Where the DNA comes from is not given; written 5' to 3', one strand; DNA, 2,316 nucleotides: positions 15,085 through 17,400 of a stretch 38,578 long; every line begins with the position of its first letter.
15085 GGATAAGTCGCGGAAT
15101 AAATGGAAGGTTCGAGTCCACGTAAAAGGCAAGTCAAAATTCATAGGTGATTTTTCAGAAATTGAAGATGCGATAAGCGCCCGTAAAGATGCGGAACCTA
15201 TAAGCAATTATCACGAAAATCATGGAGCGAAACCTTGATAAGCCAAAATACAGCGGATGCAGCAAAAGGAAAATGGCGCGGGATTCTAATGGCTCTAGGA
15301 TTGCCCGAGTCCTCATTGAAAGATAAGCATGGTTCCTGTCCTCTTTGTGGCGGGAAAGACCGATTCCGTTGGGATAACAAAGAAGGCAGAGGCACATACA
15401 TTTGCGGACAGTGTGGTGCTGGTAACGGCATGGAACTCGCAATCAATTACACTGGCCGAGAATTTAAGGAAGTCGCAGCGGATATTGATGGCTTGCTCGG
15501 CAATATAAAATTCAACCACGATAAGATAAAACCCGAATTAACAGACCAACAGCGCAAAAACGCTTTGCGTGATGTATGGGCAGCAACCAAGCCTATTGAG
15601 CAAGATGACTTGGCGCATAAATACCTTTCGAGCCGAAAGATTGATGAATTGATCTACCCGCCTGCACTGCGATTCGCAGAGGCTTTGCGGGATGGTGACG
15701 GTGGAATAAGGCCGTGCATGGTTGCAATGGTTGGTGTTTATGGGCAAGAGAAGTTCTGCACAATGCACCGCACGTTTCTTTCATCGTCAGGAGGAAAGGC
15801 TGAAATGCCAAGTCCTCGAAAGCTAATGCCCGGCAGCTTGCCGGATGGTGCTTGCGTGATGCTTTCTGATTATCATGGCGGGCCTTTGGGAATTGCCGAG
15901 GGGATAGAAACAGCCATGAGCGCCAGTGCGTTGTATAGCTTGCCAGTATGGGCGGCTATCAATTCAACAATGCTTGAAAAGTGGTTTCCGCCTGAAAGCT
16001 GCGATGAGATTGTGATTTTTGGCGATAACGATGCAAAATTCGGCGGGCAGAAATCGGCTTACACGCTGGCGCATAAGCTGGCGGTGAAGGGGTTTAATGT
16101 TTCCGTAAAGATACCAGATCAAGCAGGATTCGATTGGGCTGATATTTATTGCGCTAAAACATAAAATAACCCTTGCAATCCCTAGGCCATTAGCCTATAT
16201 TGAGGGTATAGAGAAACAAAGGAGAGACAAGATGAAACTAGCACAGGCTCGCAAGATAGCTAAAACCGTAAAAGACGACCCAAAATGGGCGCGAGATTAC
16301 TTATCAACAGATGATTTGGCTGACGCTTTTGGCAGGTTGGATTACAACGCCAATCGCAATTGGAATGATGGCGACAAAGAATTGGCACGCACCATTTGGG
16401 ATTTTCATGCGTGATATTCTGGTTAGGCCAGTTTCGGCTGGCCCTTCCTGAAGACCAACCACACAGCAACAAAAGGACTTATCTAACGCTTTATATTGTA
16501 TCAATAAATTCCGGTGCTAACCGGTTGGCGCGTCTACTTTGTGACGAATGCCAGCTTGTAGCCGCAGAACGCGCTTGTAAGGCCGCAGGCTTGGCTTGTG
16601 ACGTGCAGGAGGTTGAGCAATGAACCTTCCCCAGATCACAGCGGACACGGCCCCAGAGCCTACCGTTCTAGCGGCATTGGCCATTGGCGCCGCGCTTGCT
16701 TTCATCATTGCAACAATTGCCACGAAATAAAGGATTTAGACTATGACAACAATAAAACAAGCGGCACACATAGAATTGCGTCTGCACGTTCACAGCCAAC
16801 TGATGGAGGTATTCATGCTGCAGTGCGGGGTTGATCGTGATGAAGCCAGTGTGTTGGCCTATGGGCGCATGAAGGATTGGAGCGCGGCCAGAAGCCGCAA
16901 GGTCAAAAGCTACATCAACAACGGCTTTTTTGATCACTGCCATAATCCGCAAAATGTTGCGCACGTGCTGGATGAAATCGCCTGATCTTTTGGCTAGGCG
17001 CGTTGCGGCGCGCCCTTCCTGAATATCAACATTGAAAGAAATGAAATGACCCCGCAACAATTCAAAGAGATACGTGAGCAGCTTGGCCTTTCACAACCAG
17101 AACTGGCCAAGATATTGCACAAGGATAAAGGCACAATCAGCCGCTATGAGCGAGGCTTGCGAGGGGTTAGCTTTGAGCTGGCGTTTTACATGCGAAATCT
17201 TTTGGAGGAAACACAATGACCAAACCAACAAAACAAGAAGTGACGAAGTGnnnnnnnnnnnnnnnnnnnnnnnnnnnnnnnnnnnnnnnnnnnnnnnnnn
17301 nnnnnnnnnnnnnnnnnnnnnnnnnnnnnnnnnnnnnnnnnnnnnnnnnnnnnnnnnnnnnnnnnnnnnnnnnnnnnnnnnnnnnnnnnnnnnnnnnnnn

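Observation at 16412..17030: Two stop-codon-anchored hairpins with compensatory base changes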

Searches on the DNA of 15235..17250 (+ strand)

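Call 30: search_rna_families(source=window, start=16150, end=17250, threshold=evalue, max_evalue=10, show_alignments=3)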
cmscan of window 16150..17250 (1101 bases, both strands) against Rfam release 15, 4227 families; matches with E-value up to 10: 3.
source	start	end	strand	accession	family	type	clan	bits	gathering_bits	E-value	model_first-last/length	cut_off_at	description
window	17023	17047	-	RF01339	CRISPR-DR27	Gene; CRISPR;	-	21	35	1.8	1-25/25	no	CRISPR RNA direct repeat element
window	16429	16488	+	RF03084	DUF2815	Gene; sRNA;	-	18.5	41.2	1.8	1-62/62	no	DUF2815 RNA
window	16693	16712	-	RF01144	sR17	Gene; snRNA; snoRNA; CD-box;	-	11.6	36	9.2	1-55/55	no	Small nucleolar RNA sR17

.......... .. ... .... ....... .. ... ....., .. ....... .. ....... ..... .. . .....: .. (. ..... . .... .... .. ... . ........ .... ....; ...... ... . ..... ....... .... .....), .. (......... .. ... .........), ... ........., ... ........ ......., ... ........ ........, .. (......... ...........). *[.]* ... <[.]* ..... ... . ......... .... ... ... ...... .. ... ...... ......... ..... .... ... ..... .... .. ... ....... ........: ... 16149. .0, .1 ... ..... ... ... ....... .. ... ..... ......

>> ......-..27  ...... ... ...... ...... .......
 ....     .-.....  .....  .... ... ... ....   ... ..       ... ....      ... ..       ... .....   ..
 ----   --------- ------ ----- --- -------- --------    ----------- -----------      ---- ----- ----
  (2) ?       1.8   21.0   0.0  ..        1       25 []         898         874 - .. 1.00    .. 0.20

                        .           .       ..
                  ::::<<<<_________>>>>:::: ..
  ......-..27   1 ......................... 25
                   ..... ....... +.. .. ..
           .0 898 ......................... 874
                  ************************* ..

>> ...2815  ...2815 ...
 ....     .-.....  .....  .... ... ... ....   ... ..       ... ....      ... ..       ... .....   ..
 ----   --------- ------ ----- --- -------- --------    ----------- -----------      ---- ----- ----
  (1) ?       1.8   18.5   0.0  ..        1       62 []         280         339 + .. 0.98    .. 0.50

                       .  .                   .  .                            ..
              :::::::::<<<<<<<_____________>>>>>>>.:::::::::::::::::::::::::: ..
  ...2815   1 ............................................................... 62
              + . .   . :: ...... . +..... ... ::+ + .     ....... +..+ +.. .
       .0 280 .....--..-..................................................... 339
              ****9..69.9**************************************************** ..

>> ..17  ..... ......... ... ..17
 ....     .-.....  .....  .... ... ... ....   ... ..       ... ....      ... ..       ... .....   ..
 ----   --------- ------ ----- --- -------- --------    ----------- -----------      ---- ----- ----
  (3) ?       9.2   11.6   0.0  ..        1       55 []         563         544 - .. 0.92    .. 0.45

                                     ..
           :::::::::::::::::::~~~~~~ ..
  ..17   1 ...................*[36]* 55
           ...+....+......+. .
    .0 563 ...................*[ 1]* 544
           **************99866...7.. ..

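Call 33: build_rna_model(alignment_id=A1, structure=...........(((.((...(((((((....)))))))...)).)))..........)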
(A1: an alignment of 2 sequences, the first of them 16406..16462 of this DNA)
Model R1 built from alignment A1 (2 sequences, 57 columns); structure: as given.
model positions 57; base pairs 12; branch points 0; effective number of sequences 2; information 0.843 bits per position. Calibrated on 0.2 Mb of random sequence (short: E-values are rough).
structure used (alignment columns):
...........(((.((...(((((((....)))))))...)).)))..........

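Call 34: search_with_rna_model(model_id=R1, sources=[window, L002, L003, L004, L005, L006, L007, L008, L009, L010, L011, L016, L017, L018, L019, L020, L021, L022, L023, L024, L025, L026, L027, L028, L029, L030, L031, L032, L033, L034, L035, L036, L037, L038, L039, L040, L041, L042, L043, L044, L045, L046, L047, L048, L049, L050, L051, L052, L053, L054, L055], max_evalue=10, show_alignments=8)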
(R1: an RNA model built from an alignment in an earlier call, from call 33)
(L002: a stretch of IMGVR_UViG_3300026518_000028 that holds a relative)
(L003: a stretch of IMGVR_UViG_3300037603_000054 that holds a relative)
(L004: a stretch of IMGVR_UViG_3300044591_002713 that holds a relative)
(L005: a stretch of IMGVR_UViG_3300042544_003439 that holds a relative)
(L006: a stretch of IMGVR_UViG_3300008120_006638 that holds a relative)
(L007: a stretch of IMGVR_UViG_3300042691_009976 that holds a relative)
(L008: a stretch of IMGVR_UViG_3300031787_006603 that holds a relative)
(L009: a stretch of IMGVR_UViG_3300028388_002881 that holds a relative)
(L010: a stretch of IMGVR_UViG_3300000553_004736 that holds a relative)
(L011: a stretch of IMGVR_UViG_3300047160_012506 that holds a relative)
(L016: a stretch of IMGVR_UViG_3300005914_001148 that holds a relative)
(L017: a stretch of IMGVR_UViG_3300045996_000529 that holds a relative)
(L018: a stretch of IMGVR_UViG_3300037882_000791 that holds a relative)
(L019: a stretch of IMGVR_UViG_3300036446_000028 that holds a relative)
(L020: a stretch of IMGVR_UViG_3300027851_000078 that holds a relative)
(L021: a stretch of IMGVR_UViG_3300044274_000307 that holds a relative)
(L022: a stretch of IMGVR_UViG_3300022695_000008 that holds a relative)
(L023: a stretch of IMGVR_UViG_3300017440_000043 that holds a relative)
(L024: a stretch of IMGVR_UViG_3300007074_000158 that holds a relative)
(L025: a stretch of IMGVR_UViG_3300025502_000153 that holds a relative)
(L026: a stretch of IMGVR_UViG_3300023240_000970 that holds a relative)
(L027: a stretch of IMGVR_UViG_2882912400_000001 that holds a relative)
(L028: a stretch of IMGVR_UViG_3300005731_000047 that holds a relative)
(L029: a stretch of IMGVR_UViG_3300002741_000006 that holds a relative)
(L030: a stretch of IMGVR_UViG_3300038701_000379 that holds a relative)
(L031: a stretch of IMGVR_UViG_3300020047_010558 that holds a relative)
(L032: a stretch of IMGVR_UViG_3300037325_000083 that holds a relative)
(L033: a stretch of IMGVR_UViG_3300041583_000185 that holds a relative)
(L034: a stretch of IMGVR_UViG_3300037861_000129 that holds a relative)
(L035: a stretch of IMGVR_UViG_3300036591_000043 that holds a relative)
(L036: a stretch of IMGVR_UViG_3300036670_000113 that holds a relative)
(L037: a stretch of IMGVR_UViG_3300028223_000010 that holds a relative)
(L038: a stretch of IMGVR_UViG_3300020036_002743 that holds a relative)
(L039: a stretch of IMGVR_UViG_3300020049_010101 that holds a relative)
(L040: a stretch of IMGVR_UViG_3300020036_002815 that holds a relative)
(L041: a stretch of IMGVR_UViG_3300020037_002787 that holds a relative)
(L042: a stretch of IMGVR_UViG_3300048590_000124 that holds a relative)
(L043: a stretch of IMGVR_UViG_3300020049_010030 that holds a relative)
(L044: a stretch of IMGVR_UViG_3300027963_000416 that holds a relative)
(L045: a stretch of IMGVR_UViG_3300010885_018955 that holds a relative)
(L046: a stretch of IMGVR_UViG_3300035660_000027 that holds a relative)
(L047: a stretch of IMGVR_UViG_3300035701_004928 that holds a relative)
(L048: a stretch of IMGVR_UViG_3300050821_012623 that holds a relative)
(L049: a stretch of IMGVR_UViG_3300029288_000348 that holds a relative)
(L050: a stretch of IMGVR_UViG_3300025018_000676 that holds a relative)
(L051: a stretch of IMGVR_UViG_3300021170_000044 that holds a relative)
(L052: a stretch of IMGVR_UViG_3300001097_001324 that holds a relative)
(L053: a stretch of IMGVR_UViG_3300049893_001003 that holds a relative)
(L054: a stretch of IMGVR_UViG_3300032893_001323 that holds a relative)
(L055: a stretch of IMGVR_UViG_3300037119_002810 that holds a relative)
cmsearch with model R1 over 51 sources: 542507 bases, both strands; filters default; matches with E-value up to 10: 6.
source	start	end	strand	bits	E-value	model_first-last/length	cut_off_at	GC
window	16977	17033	+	78.5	4.9e-16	1-57/57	no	0.54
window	16406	16462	+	78.3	5.4e-16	1-57/57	no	0.54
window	16407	16463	-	19.9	0.17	1-57/57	no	0.53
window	16978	17033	-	16.8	0.96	1-57/57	no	0.55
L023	1514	1534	+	15.6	2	21-41/57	no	0.71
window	13054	13096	-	14.2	4.3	1-57/57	no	0.3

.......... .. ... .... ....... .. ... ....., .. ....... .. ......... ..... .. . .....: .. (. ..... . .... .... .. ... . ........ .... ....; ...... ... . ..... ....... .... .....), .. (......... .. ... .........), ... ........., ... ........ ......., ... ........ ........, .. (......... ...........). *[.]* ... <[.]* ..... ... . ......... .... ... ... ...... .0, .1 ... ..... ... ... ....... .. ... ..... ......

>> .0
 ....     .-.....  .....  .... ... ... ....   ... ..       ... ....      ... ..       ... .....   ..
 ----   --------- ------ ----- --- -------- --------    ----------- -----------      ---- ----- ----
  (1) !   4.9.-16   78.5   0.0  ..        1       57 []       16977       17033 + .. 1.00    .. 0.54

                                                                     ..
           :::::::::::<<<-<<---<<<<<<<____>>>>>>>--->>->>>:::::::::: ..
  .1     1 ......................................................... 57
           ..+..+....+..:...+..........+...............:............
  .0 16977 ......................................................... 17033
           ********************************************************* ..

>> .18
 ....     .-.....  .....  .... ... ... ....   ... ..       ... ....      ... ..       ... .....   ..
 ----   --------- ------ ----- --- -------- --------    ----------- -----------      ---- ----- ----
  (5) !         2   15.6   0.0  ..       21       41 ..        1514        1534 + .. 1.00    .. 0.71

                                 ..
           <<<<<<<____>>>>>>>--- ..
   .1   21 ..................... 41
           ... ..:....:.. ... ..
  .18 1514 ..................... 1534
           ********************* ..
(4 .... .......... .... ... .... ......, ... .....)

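Call 57: search_dna_similar(query=window:16977-17045:+, collection=phages, mode=distant, max_evalue=10, max_rows=15)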
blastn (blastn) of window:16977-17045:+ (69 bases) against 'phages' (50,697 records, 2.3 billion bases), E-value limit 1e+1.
Records with a match: 15; places in all: 15; records where one place covers at least 80% of the query: 0.
Best place of each record, by identity: 95-99% 10; 90-95% 3; 80-90% 2.
By first word of the organism name: Prochlorococcus 4; Gordonia 2; Anoxybacillus 2; Escherichia 2; Cronobacter 2; Microcystis 1; Bacillus 1; Streptococcus 1.
By host as written in the record: Anoxybacillus caldiproteolyticus 2; Prochlorococcus sp. NATL1A 2; Escherichia coli 2; Cronobacter sakazakii 2; Microcystis wesenbergii 1; Gordonia terrae CAG3 1; Gordonia rubripertincta NRRL B-16540 1; Bacillus sp. S4 1; and 3 more.
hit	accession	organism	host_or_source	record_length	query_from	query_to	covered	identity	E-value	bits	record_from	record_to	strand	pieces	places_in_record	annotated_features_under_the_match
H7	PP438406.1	Microcystis phage Mwe-JY13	Microcystis wesenbergii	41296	21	48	41%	92.9%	1e-1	39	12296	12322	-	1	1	hypothetical protein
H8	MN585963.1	Gordonia phage Wocket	Gordonia terrae CAG3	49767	19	46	41%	89.3%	6e+0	35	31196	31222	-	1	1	39: serine integrase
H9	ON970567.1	Gordonia phage KappaFarmDelta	Gordonia rubripertincta NRRL B-16540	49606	19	46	41%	89.3%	6e+0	35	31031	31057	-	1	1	40: serine integrase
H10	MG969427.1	Anoxybacillus phage A403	Anoxybacillus caldiproteolyticus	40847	44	68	36%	96.0%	5e-1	38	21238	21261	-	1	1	hypothetical protein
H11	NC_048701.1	Anoxybacillus phage A403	Anoxybacillus caldiproteolyticus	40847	44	68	36%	96.0%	5e-1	38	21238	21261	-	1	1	DUF3954 domain-containing protein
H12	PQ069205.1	Bacillus phage S4-3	Bacillus sp. S4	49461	46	68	33%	95.7%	6e+0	35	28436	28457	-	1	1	record has no annotation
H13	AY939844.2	Prochlorococcus phage P-SSM2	Prochlorococcus sp. NATL1A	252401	47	68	32%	95.5%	2e+0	37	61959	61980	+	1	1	hypothetical protein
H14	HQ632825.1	Prochlorococcus phage P-SSM5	Prochlorococcus marinus NATL2A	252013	47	68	32%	95.5%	2e+0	37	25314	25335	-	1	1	hypothetical protein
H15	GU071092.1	Prochlorococcus phage P-SSM2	-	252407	47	68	32%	95.5%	2e+0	37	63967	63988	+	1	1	conserved hypothetical protein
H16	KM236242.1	Escherichia phage Pollock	Escherichia coli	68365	38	59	32%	95.5%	2e+0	37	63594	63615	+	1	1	hypothetical protein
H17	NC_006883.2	Prochlorococcus phage P-SSM2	Prochlorococcus sp. NATL1A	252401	47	68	32%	95.5%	2e+0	37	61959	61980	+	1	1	hypothetical protein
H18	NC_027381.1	Escherichia phage Pollock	Escherichia coli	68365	38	59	32%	95.5%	2e+0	37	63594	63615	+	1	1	hypothetical protein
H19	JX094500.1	Cronobacter phage CR5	Cronobacter sakazakii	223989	42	64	33%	91.3%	6e+0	34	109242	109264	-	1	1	hypothetical protein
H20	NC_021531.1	Cronobacter phage CR5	Cronobacter sakazakii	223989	42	64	33%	91.3%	6e+0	34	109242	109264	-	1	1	hypothetical protein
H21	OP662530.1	Streptococcus phage YS162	Streptococcus suis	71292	40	60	30%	95.2%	6e+0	35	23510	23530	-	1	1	hypothetical protein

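Call 89: search_rna_families(source=L002, start=7000, end=7700, threshold=evalue, max_evalue=1)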
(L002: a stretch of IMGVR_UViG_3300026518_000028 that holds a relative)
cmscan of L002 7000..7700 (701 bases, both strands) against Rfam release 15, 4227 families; matches with E-value up to 1: 5.
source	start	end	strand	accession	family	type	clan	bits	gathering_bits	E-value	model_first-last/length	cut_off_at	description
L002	7316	7408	-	RF04104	MIR918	Gene; miRNA;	-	20.3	268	0.33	1-265/265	no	MIR918 microRNA precursor family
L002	7000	7043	+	RF02399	NsiR1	Gene; sRNA;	-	19.9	39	0.23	10-60/60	5'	Nitrogen stress-induced RNA 1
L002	7000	7041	+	RF02784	SorX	Gene; sRNA;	-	18.1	46.6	0.12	32-73/73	5'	Singlet oxygen resistance RNA X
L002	7209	7299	-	RF02248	Six3os1_3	Gene; lncRNA;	-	13.9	40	0.52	1-75/75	no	Six3os1 conserved region 3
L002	7128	7270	+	RF02267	Vax2os1_2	Gene; lncRNA;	-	9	55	0.24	320-466/466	no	Vax2os1 conserved region 2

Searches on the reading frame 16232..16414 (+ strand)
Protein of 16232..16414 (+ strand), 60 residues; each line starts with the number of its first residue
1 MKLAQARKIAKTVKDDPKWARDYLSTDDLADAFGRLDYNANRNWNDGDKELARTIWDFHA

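Call 15: search_protein_families(library=pfam, proteins=[window:16232-16411:+], max_evalue=0.01)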
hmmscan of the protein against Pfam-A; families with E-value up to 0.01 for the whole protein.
window:16232-16411:+ (60 aa): 0 families

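Call 22: find_related_loci(query=window:16232-16411:+, collection=viral_contigs, flank=4000)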
Query window:16232-16411:+ (60 aa) in viral_contigs; peptide patterns used: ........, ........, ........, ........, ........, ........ (x = any residue, [..] = any of these).
7 stretches matched a pattern, but none encodes a relative of the query by tblastn (E <= 1e-3).

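Call 49: search_protein_families(library=phrogs, proteins=[window:16232-16411:+], max_evalue=0.01)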
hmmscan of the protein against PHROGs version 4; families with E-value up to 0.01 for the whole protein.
window:16232-16411:+ (60 aa): 0 families

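Call 87: find_encoding_contigs(protein=window:16232-16414:+, flank=2500, max_places=10)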
Protein window:16232-16414:+ (60 aa): 7 contigs read that carry it; 2 places shown.
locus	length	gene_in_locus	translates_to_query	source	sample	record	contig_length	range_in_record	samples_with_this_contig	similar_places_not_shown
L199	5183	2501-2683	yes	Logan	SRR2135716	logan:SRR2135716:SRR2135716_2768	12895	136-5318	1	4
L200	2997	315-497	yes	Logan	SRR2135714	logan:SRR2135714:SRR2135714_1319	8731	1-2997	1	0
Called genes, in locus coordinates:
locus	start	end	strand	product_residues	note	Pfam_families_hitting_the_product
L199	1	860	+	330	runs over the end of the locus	?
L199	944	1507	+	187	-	PF13392:HNH_3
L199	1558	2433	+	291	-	PF08273:Zn_Ribbon_Prim, PF23639:DUF7146, PF13362:Toprim_3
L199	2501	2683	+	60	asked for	-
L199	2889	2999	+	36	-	-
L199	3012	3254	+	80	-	-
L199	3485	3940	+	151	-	-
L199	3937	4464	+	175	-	-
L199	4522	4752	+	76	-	-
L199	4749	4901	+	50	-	PF10723:RepB-RCR_reg (weak)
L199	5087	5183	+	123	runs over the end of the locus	-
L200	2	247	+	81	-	?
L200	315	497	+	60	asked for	-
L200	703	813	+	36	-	-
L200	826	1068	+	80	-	-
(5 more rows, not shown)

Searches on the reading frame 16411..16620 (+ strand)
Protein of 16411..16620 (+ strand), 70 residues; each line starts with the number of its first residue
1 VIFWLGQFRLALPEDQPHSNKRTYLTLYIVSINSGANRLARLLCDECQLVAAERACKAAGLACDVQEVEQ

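Call 61: find_homologous_proteins(query=window:16411-16620:+, max_evalue=1)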
Query seq(70 aa): no candidate shares three 5-residue words with the query. No homologue found.

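Call 68: search_protein_representatives(protein=window:16411-16620:+)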
Query: 70 residues. Proteins with E-value up to 0.001 (for the whole library): 1; up to 1e-10: 0; up to 1e-30: 0. The best 1 are listed.
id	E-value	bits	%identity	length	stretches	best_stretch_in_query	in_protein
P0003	8.4e-07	45.0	67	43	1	27-68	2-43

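Call 70: find_encoding_contigs(protein=P0003, flank=4000, max_places=6)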
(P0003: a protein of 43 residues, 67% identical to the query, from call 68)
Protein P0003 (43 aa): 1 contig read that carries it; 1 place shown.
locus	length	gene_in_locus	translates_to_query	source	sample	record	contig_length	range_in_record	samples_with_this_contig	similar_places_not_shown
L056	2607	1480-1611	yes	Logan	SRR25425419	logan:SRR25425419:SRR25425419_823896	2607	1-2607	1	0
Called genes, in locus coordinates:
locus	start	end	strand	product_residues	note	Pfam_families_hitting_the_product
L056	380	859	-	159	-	-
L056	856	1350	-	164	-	PF13560:HTH_31 (weak), PF01381:HTH_3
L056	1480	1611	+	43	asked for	-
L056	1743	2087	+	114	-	-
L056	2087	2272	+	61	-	-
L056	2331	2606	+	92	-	?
